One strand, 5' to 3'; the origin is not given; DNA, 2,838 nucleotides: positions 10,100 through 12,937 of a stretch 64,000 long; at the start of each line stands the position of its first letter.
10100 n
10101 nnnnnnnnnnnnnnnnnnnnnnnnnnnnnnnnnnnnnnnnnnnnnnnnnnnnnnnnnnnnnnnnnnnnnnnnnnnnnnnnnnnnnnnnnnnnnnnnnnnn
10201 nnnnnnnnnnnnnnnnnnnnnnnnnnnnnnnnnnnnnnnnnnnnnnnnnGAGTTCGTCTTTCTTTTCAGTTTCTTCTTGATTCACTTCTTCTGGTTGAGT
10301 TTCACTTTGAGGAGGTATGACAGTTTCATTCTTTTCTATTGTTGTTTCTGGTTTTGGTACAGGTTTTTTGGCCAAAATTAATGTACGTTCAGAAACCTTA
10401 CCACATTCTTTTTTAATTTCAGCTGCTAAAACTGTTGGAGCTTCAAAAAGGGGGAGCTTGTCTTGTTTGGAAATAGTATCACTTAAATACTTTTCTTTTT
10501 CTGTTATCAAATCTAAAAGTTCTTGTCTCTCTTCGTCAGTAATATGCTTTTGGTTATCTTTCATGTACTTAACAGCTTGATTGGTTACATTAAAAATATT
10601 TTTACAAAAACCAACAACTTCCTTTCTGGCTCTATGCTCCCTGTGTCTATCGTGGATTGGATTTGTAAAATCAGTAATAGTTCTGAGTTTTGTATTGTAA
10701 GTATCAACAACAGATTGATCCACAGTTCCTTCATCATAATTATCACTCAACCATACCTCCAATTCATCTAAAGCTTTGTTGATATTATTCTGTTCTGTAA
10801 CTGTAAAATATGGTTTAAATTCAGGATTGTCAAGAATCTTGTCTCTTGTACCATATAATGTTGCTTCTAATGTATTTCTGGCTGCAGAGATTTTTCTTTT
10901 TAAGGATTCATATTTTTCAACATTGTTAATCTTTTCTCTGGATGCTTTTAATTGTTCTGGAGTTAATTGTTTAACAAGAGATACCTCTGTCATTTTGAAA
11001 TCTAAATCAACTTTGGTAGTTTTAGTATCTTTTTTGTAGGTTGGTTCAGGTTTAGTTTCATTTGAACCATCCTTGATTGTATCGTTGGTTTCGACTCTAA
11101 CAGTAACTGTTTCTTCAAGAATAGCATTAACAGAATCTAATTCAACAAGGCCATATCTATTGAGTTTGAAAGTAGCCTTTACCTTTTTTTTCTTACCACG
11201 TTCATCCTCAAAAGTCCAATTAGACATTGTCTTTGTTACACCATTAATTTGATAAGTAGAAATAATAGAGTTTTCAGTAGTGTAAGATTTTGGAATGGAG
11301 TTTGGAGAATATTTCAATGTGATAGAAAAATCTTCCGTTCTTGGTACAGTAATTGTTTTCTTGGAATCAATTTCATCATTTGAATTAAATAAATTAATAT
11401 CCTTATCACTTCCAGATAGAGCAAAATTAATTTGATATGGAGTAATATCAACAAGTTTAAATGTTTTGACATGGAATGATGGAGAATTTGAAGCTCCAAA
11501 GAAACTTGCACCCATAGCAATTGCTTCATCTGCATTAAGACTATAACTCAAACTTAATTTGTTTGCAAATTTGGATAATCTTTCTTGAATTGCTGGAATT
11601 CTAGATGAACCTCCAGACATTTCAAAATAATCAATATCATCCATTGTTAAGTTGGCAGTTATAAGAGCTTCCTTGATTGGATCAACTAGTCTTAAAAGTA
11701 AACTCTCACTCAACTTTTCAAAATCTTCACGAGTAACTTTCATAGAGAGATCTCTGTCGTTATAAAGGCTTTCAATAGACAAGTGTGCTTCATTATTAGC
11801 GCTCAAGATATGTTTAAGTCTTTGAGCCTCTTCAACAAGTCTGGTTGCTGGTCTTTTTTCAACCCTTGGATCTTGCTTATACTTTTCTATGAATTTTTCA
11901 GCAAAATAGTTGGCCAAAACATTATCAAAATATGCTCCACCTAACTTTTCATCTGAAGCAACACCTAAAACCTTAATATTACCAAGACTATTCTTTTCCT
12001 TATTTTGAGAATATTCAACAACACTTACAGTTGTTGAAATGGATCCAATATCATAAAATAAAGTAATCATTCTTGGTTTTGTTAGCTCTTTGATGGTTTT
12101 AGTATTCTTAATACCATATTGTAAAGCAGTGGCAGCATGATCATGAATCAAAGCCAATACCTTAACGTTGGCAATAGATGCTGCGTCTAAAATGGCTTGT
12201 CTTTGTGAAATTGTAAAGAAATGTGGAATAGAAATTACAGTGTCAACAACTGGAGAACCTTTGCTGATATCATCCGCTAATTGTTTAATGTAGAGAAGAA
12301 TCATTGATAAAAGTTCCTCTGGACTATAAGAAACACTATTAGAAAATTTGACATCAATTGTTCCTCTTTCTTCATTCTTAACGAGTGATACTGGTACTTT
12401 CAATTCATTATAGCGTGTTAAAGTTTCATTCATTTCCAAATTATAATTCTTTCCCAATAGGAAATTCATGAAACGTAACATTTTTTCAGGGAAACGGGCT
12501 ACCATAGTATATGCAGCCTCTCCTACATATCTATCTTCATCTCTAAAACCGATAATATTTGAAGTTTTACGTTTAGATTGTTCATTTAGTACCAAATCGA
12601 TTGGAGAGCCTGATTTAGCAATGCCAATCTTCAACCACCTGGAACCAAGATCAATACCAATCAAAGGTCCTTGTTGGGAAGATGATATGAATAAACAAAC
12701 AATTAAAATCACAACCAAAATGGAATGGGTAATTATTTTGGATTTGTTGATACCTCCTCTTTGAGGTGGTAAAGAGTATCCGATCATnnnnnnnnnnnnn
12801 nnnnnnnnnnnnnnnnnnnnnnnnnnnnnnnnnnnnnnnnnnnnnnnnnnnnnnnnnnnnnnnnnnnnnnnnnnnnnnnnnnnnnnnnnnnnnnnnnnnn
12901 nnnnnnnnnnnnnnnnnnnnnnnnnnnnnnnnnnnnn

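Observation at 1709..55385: Local over-representation of cilium/flagellum genes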

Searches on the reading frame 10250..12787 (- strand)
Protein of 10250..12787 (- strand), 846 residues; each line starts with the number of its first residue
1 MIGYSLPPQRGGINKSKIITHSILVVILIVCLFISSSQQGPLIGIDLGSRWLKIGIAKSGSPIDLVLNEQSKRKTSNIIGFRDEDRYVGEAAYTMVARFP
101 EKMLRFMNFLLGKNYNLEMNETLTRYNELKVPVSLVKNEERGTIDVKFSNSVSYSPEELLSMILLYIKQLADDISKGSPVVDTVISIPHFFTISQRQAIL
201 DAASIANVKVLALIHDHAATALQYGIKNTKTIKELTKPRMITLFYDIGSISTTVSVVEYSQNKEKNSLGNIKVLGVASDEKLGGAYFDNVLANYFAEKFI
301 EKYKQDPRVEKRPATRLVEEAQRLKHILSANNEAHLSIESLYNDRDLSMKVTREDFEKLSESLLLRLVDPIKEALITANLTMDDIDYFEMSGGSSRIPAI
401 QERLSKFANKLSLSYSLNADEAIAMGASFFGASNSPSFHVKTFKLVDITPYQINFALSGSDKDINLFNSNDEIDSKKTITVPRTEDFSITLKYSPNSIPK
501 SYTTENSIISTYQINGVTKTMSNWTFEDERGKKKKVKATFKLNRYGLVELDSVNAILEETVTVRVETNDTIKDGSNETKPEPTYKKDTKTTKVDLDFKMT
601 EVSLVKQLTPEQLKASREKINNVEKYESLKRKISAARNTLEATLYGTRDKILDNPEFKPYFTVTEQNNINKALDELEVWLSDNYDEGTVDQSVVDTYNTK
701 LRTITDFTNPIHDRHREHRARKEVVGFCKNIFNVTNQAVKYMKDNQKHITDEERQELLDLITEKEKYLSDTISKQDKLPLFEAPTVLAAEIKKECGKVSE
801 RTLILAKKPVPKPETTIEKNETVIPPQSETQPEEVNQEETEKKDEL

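Call 5: search_protein_families(library=pfam, proteins=[window:10250-12787:-], max_evalue=0.01)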
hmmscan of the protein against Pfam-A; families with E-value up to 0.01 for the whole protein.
window:10250-12787:- (846 aa): 3 families
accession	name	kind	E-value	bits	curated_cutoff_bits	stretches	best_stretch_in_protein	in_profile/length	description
PF00012.26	HSP70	-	1.5e-94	317.8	20.6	1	43-683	2-574/599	Hsp70 protein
PF06723.19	MreB_Mbl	-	0.00018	20.9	27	1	162-428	77-316/327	MreB/Mbl protein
PF07564.17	DUF1542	-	0.0046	17.4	24.3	0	744-775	21-52/77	Domain of Unknown Function (DUF1542)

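Call 39: search_protein_families(library=pfam, proteins=[P0007], max_evalue=0.5)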
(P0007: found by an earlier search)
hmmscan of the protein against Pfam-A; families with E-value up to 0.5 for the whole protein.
P0007 (400 aa): 0 families
